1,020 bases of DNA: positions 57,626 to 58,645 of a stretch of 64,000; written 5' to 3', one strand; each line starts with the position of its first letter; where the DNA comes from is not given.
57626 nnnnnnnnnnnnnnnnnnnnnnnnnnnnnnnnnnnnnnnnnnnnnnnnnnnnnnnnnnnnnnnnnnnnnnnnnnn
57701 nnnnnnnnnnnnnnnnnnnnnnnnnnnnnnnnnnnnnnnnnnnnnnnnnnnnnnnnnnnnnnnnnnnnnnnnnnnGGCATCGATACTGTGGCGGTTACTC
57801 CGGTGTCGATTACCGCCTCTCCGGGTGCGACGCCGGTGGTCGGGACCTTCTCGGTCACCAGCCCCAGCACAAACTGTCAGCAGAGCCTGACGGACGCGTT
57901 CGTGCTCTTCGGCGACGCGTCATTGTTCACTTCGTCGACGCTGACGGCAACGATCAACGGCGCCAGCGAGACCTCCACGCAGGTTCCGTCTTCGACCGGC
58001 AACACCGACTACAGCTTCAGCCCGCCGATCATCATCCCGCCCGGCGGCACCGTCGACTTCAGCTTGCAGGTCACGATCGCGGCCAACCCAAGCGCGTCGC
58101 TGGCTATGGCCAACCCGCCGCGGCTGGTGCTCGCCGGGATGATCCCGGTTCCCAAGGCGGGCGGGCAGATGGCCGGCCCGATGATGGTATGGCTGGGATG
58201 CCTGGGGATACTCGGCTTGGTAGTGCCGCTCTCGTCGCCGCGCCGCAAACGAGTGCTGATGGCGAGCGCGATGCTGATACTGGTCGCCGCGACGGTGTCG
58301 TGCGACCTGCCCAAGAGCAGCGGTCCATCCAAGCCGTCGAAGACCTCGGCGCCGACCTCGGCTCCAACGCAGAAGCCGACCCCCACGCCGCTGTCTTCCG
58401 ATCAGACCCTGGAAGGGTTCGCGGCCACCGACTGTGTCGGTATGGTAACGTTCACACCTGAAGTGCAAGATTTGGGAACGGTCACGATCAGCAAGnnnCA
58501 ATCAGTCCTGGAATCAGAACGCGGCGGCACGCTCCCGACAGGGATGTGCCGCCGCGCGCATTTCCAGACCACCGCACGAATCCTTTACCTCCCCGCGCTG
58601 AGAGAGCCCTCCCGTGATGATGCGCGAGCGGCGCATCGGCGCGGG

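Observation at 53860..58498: Giant (~1540 aa) secreted SBBP-beta-propeller / BNR protein with a long Pro-Thr-Ser linker: candidate substrate of the GT-C enzymes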

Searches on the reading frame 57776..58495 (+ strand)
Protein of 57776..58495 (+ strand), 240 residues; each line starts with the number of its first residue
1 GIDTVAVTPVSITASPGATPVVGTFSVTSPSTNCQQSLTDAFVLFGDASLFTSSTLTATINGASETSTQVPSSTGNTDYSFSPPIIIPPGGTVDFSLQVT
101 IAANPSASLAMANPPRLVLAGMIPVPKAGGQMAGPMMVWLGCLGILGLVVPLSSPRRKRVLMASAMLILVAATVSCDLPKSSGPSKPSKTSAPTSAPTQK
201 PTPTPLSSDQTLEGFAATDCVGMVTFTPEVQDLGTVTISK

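Call 16: find_homologous_proteins(query=window:57776-58495:+, max_evalue=0.001)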
Query seq(240 aa) (240 aa): 2 proteins with E <= 0.001 among 2016 candidates.
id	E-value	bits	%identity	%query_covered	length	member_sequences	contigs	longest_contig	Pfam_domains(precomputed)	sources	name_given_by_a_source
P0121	3.5e-91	323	69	98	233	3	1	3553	-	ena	-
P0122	1.2e-82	295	71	90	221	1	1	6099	-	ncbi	-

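Call 28: list_cluster_members(proteins=[P0001, P0002, P0005, P0122, P0124])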
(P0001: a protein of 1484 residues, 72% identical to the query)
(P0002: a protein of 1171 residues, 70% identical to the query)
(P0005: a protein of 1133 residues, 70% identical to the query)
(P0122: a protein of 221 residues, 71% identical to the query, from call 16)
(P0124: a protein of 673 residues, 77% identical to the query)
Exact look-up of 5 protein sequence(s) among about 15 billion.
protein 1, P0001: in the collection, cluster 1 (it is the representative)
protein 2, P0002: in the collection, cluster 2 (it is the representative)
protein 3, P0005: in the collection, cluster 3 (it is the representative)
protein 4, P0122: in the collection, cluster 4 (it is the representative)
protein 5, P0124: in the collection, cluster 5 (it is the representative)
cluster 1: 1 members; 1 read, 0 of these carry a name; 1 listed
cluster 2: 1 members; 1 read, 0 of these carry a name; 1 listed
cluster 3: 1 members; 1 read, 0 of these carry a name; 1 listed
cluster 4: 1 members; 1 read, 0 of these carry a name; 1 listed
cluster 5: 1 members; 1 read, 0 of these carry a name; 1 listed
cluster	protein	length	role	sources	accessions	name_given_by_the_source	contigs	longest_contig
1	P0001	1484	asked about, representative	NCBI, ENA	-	-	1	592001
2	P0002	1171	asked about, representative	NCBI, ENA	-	-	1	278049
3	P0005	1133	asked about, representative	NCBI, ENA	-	-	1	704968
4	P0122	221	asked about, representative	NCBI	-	-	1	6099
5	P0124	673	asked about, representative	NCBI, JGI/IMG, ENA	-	-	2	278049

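Call 48: predict_structure(alignment_id=A4)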
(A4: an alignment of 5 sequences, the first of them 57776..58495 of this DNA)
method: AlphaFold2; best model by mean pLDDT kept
length: 240 residues; sequences in the alignment: 5
mean_pLDDT: 50.4   pTM: 0.43
mean pLDDT of the five models: 50.4, 50.3, 47.0, 46.8, 42.8
residues with pLDDT >= 90: 0; 70-90: 39; 50-70: 69; < 50: 132
segments of 3 or more residues with pLDDT < 50: 1-15, 105-141, 149-153, 170-240
pLDDT, mean of each block of 10 residues (from residue 1): 38 50 62 64 65 78 80 67 74 73 48 37 37 46 48 50 52 40 35 36 36 35 33 27
secondary structure, 60 per line:
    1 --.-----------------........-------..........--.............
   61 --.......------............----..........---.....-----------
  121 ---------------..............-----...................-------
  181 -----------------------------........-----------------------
elements in order: E21-28 E36-45 E51-60 E63-69 E76-87 E92-101 H105-109 H136-149 H155-173 E210-217

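Call 52: search_protein_representatives(alignment_id=A4)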
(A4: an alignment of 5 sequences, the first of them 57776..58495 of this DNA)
Query: 5 sequences, 236 profile positions. Proteins with E-value up to 0.001 (for the whole library): 178; up to 1e-10: 68; up to 1e-30: 2. The best 150 are listed.
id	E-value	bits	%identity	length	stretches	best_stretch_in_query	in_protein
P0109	8.9e-93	326.7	-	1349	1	1-234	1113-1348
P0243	2.5e-35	138.7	-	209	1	39-234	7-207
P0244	2.2e-27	112.7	-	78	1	157-236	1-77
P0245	5.1e-26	108.2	-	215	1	9-233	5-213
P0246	6.7e-26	107.8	-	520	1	3-196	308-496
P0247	1.6e-24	103.3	-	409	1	2-233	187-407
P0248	1.1e-22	97.3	-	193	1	33-234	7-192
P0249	5.7e-20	88.4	-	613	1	10-235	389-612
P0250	3.8e-18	82.4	-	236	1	1-203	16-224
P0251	6.2e-18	81.7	-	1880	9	12-107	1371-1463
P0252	3.2e-17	79.4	-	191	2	38-181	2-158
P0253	3.8e-17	79.2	-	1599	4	3-108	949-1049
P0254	4.9e-17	78.8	-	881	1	6-235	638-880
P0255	5.3e-17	78.7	-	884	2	4-172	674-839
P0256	5.4e-17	78.7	-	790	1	2-191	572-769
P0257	9.6e-17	77.8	-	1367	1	3-189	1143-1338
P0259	3.6e-16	76.0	-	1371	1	1-234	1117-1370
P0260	3.7e-16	75.9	-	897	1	3-212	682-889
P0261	7.9e-16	74.9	-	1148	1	4-187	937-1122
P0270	1.6e-13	67.3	-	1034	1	4-214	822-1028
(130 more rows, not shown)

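Call 61: search_protein_families(library=pfam, alignment_id=A6, max_evalue=0.001)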
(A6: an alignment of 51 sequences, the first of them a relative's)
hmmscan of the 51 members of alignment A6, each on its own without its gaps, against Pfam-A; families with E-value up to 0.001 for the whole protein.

A. member 1, P0246 (520 aa): 3 families
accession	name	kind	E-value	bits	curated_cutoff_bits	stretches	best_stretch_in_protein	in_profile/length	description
PF01436.27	NHL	-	8.8e-08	32.3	20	0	116-143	1-28/28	NHL repeat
PF08450.18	SGL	-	3.6e-07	30.5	26.3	0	114-162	181-228/246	SMP-30/Gluconolactonase/LRE-like region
PF22701.2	Mala_s_1-like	-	1.6e-05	25.2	27.5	0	81-147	93-160/195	Mal s 1 allergenic protein-like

B. families by the number of members that match (of 51 scanned): 34 families (the first 25 are shown)
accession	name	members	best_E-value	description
PF09286.16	Pro-kuma_activ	9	1.2e-30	Pro-kumamolisin, activation domain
PF15902.12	Sortilin-Vps10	8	1.7e-17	Sortilin, neurotensin receptor 3,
PF01436.27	NHL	7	1.6e-82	NHL repeat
PF06739.17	SBBP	7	1.3e-44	Beta-propeller repeat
PF08450.18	SGL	7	1.8e-12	SMP-30/Gluconolactonase/LRE-like region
PF25778.1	DUF7948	5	2.6e-64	Domain of unknown function (DUF7948)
PF02012.26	BNR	5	2.7e-06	BNR/Asp-box repeat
PF25021.1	TEN_NHL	4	2.2e-36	Teneurin NHL domain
PF00314.23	Thaumatin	4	7.4e-25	Thaumatin family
PF16640.11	Big_3_5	3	1.8e-09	Bacterial Ig-like domain (group 3)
PF06977.17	SdiA-regulated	3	4.3e-08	SdiA-regulated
PF07494.17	Reg_prop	3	1.2e-06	Two component regulator propeller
PF13418.12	Kelch_4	2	5.4e-40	Galactose oxidase, central domain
PF13415.12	Kelch_3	2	7.9e-30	Galactose oxidase, central domain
PF01344.31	Kelch_1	2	7.7e-29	Kelch motif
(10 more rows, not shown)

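Call 62: search_protein_families(library=ncbifam, alignment_id=A5, max_evalue=1)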
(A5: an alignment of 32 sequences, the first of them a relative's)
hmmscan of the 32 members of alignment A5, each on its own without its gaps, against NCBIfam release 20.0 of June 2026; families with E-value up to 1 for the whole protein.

A. member 1, P0312 (215 aa): 2 families
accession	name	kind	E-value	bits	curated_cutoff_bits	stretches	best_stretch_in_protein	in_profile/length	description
NF058595.1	invert_tail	domain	0.00035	20.9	37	1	130-183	31-86/113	lipo-invert putative C-terminal anchoring domain-containing protein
NF038102.1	AAC_6p_III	exception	0.59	10.2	305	1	135-184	84-132/156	tobramycin N-acetyltransferase AAC(6')-III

B. families by the number of members that match (of 32 scanned): 20 families
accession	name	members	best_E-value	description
NF058595.1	invert_tail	26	5.6e-08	lipo-invert putative C-terminal anchoring domain-containing protein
NF038083.1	CU044_5270_fam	4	0.027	CU044_5270 family protein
NF053532.1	lipo_SCO4651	3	0.024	SCO4651 family lipoprotein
NF053526.1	Myco_lipo_LppK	3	0.042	lipoprotein LppK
NF053527.1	lipo_Cory_WKLS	3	0.042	WKL family lipoprotein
NF052551.1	EnvBioLpgNMYCTU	2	0.74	envelope biogenesis lipoprotein LpqN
NF045728.1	glycosyl_F510_1955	1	0.00066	F510_1955 family glycosylhydrolase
NF005241.0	PRK06751.1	1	0.031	single-stranded DNA-binding protein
NF058603.1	SCO2097_fam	1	0.052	SCO2097 family morphological protein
NF003782.0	PRK05371.1-3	1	0.055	Xaa-Pro dipeptidyl-peptidase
NF003146.0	PRK04081.1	1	0.11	hypothetical protein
NF033776.1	stress_YhcN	1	0.12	peroxide/acid stress response protein YhcN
NF008627.0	PRK11615.1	1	0.15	DcrB family lipoprotein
NF000853.0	PRK00075.2-2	1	0.15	cobalt-precorrin-5B (C(1))-methyltransferase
NF051875.1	glycan_WsfD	1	0.17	glycan biosynthesis hexose transferase WsfD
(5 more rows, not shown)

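Call 63: search_protein_families(library=pfam, alignment_id=A5, max_evalue=1)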
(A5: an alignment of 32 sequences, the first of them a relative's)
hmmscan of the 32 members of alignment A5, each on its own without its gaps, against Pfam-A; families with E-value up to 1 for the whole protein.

A. member 1, P0312 (215 aa): 1 family
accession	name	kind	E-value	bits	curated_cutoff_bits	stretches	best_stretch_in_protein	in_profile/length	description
PF04314.18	PCuAC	-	0.089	13.1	29.4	1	17-49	5-37/109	Copper chaperone PCu(A)C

B. families by the number of members that match (of 32 scanned): 24 families
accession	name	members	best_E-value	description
PF13567.11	DUF4131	9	0.001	Domain of unknown function (DUF4131)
PF04314.18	PCuAC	3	0.012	Copper chaperone PCu(A)C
PF16339.10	DUF4969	2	6.2e-06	Domain of unknown function (DUF4969)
PF22447.2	EEP_ig-like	1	0.0055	Endonuclease/exonuclease/phosphatase family, ig-like domain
PF13861.12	FLgD_tudor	1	0.015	FlgD Tudor-like domain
PF02753.23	PapD_C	1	0.02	Pili assembly chaperone PapD, C-terminal domain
PF19948.4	DUF6410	1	0.025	Family of unknown function (DUF6410)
PF06280.18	fn3_5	1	0.029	Fn3-like domain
PF01835.25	MG2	1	0.029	MG2 domain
PF11239.13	DUF3040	1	0.037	Protein of unknown function (DUF3040)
PF06189.17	5-nucleotidase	1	0.065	5'-nucleotidase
PF17531.7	O_Spanin_T7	1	0.066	Spanin, outer lipoprotein subunit T7-like virus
PF11038.14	DGF-1_5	1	0.081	Dispersed gene family protein 1, region 4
PF19144.5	DUF5826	1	0.087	Family of unknown function (DUF5826)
PF17750.6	Reo_sigmaC_M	1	0.12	Reovirus sigma C capsid protein triple beta spiral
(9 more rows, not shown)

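Call 64: search_protein_families(library=ncbifam, proteins=[window:57776-58495:+, P0121, P0122, P0243, P0247, P0255, P0260, P0270], max_evalue=10)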
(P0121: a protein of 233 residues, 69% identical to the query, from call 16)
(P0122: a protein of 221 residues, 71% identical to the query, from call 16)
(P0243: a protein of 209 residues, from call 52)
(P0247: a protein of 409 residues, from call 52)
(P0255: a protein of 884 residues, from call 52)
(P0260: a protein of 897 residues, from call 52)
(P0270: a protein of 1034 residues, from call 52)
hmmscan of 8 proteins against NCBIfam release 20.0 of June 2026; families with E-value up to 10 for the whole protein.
window:57776-58495:+ (240 aa): 2 families
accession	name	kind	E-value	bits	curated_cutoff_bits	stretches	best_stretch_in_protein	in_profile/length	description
NF058595.1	invert_tail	domain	0.0034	17.7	37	1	126-194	19-90/113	lipo-invert putative C-terminal anchoring domain-containing protein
NF038083.1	CU044_5270_fam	subfamily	0.027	14.3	100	1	155-218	22-85/284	CU044_5270 family protein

P0121 (233 aa): 2 families
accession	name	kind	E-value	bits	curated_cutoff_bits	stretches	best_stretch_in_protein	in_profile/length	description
NF058595.1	invert_tail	domain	0.00086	19.6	37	1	116-184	17-85/113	lipo-invert putative C-terminal anchoring domain-containing protein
NF038083.1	CU044_5270_fam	subfamily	0.019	14.8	100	1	144-196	22-77/284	CU044_5270 family protein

P0122 (221 aa): 1 family
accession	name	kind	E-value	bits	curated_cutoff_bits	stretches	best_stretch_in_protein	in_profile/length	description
NF058595.1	invert_tail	domain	0.0061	16.9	37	1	105-178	20-95/113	lipo-invert putative C-terminal anchoring domain-containing protein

P0243 (209 aa): 2 families
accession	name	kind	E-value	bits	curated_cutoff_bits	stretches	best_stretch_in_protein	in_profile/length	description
NF052345.1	S_layer_anammox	exception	1.1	6.5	1400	1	144-190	1285-1325/1596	Kustd1514 family S-layer glycoprotein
NF037973.1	metallo_SslE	exception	3.2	4.9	3000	1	138-172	51-90/1519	lipoprotein metalloprotease SslE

P0247 (409 aa): 4 families
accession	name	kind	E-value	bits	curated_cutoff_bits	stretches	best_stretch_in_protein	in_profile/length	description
NF058595.1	invert_tail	domain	2.9e-05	24.4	37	1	313-387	31-101/113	lipo-invert putative C-terminal anchoring domain-containing protein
NF035926.1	scyF_NHL_VPEP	equivalog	0.00052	19.3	350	1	30-60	246-276/376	scytonemin biosynthesis PEP-CTERM protein ScyF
NF033865.1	fusolisin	equivalog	0.26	9.3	999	1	336-378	9-53/1006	fusolisin family autotransporter serine protease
NF005846.3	PRK07764.1-6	equivalog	4.1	6.3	625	1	66-181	415-531/628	DNA polymerase III subunit gamma and tau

P0255 (884 aa): 1 family
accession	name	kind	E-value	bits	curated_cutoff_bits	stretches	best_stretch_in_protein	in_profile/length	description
NF007149.0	PRK09585.3-4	equivalog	0.032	13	616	1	343-432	304-391/399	anhydro-N-acetylmuramic acid kinase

P0260 (897 aa): 5 families
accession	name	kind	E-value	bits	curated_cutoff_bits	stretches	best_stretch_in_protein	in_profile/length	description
NF045728.1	glycosyl_F510_1955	equivalog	1.4e-15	57.3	175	4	527-603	106-178/246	F510_1955 family glycosylhydrolase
NF052247.1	SorT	equivalog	0.0047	15.8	570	1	64-135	256-331/387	SorT family sulfite dehydrogenase catalytic subunit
NF010237.0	PRK13684.1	equivalog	0.015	14.3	326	1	540-606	111-175/334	photosynthesis system II assembly factor Ycf48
NF053688.1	BamI_Bacteroidota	equivalog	3.3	6.9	370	0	105-128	375-402/452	BamI family beta-barrel-assembly machinery protein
NF037973.1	metallo_SslE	exception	6.2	4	3000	1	631-721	41-133/1519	lipoprotein metalloprotease SslE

P0270 (1034 aa): 4 families
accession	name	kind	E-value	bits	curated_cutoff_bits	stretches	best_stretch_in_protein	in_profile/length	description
NF047494.1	Lepto_SBBP_lipo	equivalog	6.8e-25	87.7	400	3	297-529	132-329/466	SBBP repeat beta-propeller lipoprotein, LipL53 family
NF058595.1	invert_tail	domain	2.1e-06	28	37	1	946-1019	27-99/113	lipo-invert putative C-terminal anchoring domain-containing protein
NF033761.1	gliding_GltJ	equivalog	0.008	15.3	450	1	768-826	426-485/671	adventurous gliding motility protein GltJ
NF041057.1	Rcas_1661_fam_Se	equivalog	1.9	8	190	1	772-830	23-81/247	Rcas_1661 family thioredoxin-like (seleno)lipoprotein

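Call 81: find_encoding_contigs(protein=P0259, flank=10000, max_places=2)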
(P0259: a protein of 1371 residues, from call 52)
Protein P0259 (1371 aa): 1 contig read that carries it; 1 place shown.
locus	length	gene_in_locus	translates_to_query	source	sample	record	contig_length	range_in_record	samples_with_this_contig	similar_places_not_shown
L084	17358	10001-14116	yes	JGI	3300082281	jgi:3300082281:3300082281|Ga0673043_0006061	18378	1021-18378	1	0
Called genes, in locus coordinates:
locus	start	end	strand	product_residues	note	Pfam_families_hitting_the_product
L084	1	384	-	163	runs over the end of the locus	PF13577:SnoaL_4, PF00866:Ring_hydroxyl_B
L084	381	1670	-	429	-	PF00355:Rieske, PF00848:Ring_hydroxyl_A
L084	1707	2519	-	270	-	PF00106:adh_short, PF08659:KR, PF13561:adh_short_C2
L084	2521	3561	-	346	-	PF02900:LigB (faint)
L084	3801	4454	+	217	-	PF00440:TetR_N, PF17926:TetR_C_21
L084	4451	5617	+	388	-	PF25954:Beta-barrel_RND_2 (faint), PF00364:Biotin_lipoyl (faint), PF25917:BSH_RND, PF25919:BSH_CusB, PF25997:BSH_YhbJ (faint), PF25876:HH_MFP_RND (faint), PF25963:Beta-barrel_AAEA (weak)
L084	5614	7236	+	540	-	PF00083:Sugar_tr, PF07690:MFS_1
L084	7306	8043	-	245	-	PF11769:DUF3313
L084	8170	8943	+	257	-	PF14366:DUF4410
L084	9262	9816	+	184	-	PF06186:DUF992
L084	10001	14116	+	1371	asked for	PF25778:DUF7948, PF06739:SBBP (faint)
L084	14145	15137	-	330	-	-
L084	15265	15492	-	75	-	-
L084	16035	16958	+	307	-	PF13400:Tad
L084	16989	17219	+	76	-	-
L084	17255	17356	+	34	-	?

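Call 82: find_encoding_contigs(protein=P0257, flank=8000, max_places=2)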
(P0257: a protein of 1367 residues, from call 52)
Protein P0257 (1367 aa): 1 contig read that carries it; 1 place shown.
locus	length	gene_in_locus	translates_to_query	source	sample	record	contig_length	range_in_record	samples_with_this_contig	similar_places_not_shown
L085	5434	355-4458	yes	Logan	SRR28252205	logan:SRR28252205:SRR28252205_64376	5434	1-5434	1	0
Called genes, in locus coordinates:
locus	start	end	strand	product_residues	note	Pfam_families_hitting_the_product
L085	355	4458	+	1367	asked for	PF25778:DUF7948, PF06739:SBBP, PF15902:Sortilin-Vps10 (faint)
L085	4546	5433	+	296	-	?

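Call 83: find_encoding_contigs(protein=P0261, flank=8000, max_places=2)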
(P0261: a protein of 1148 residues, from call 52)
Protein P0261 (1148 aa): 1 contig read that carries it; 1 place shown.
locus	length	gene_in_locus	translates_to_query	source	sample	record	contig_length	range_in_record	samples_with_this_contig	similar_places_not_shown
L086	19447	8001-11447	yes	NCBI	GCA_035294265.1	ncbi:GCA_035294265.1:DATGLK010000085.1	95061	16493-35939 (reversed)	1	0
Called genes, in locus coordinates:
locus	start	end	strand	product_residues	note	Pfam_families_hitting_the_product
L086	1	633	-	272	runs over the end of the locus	PF02668:TauD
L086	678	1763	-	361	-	PF04909:Amidohydro_2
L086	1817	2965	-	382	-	PF04055:Radical_SAM, PF06969:HemN_C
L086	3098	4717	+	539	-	PF03023:MurJ, PF13440:Polysacc_synt_3 (weak)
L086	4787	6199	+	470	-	PF11794:HpaB_N, PF03241:HpaB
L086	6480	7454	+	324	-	PF00126:HTH_1, PF03466:LysR_substrate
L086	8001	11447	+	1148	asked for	PF06739:SBBP (faint), PF07494:Reg_prop (faint), PF08450:SGL (faint), PF01436:NHL (weak), PF01436:NHL, PF25021:TEN_NHL (weak), PF01436:NHL (weak), PF25021:TEN_NHL (weak), +2 more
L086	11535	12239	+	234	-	-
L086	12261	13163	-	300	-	PF01436:NHL (faint)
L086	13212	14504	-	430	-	-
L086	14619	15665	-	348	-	PF00296:Bac_luciferase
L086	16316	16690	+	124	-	PF02537:CRCB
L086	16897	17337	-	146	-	-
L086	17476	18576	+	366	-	PF00155:Aminotran_1_2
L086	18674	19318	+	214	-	PF01195:Pept_tRNA_hydro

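Call 84: find_encoding_contigs(protein=P0254, flank=8000, max_places=2)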
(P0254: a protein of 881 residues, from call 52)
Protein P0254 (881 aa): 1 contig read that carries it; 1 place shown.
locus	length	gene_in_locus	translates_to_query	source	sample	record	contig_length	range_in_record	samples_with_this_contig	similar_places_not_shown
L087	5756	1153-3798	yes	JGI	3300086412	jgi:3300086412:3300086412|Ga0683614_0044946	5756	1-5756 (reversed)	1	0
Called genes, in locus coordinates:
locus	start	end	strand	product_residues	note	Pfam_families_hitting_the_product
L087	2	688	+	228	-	PF00977:His_biosynth, PF01207:Dus (weak)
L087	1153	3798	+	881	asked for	PF09286:Pro-kuma_activ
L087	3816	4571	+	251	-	PF07885:Ion_trans_2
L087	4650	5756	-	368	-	PF14238:DUF4340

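Call 89: search_protein_families(library=ncbifam, alignment_id=A6, max_evalue=0.01)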
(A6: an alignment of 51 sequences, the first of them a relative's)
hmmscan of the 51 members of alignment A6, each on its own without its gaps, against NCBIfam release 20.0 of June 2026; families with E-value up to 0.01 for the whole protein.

A. member 1, P0246 (520 aa): 3 families
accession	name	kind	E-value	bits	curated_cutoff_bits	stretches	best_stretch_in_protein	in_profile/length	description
NF035926.1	scyF_NHL_VPEP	equivalog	3e-09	36.5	350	1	39-179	119-264/376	scytonemin biosynthesis PEP-CTERM protein ScyF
NF058595.1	invert_tail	domain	4.2e-06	27.1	37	1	423-506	25-109/113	lipo-invert putative C-terminal anchoring domain-containing protein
NF033206.1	ScyE_fam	subfamily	5.8e-05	22.8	80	0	118-155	141-177/333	ScyD/ScyE family protein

B. families by the number of members that match (of 51 scanned): 25 families
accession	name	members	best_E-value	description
NF058595.1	invert_tail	23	1.7e-06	lipo-invert putative C-terminal anchoring domain-containing protein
NF045728.1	glycosyl_F510_1955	10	3e-29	F510_1955 family glycosylhydrolase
NF035926.1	scyF_NHL_VPEP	9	6.5e-35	scytonemin biosynthesis PEP-CTERM protein ScyF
NF047494.1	Lepto_SBBP_lipo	6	6.8e-25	SBBP repeat beta-propeller lipoprotein, LipL53 family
NF033206.1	ScyE_fam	4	2.8e-26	ScyD/ScyE family protein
NF033186.1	internalin_K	3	1.7e-05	class 1 internalin InlK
NF010237.0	PRK13684.1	3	2.1e-05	photosynthesis system II assembly factor Ycf48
TIGR02604.1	Piru_Ver_Nterm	3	0.0054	PVC-type heme-binding CxxCH protein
NF052501.1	RdCuOxGlxASco2837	2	5.8e-18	radical copper oxidase GlxA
NF047780.1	LIC12708_fam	2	3.1e-05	LIC_12708 family protein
NF037973.1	metallo_SslE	2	0.00012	lipoprotein metalloprotease SslE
NF052228.1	T9SS_PorZ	2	0.0015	type IX secretion system anionic LPS delivery protein PorZ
NF041518.1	choice_anch_Q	1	3.1e-17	choice-of-anchor Q domain-containing protein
TIGR01787.1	squalene_cyclas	1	6.5e-09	squalene/oxidosqualene cyclases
TIGR01507.1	hopene_cyclase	1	1.4e-08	squalene--hopene cyclase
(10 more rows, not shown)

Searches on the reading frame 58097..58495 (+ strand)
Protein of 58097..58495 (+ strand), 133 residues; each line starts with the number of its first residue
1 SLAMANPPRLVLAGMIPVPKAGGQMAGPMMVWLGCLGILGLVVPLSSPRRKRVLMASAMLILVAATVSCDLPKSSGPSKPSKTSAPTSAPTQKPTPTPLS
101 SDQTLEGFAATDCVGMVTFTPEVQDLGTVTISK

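Call 64: search_protein_families(library=ncbifam, proteins=[window:58097-58495:+], max_evalue=10)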
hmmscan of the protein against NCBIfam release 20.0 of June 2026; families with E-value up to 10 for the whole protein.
window:58097-58495:+ (133 aa): 2 families
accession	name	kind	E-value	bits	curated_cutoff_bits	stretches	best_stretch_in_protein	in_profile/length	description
NF058595.1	invert_tail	domain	0.00089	19.6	37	1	19-87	19-90/113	lipo-invert putative C-terminal anchoring domain-containing protein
NF038083.1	CU044_5270_fam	subfamily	0.0093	15.8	100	1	48-111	22-85/284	CU044_5270 family protein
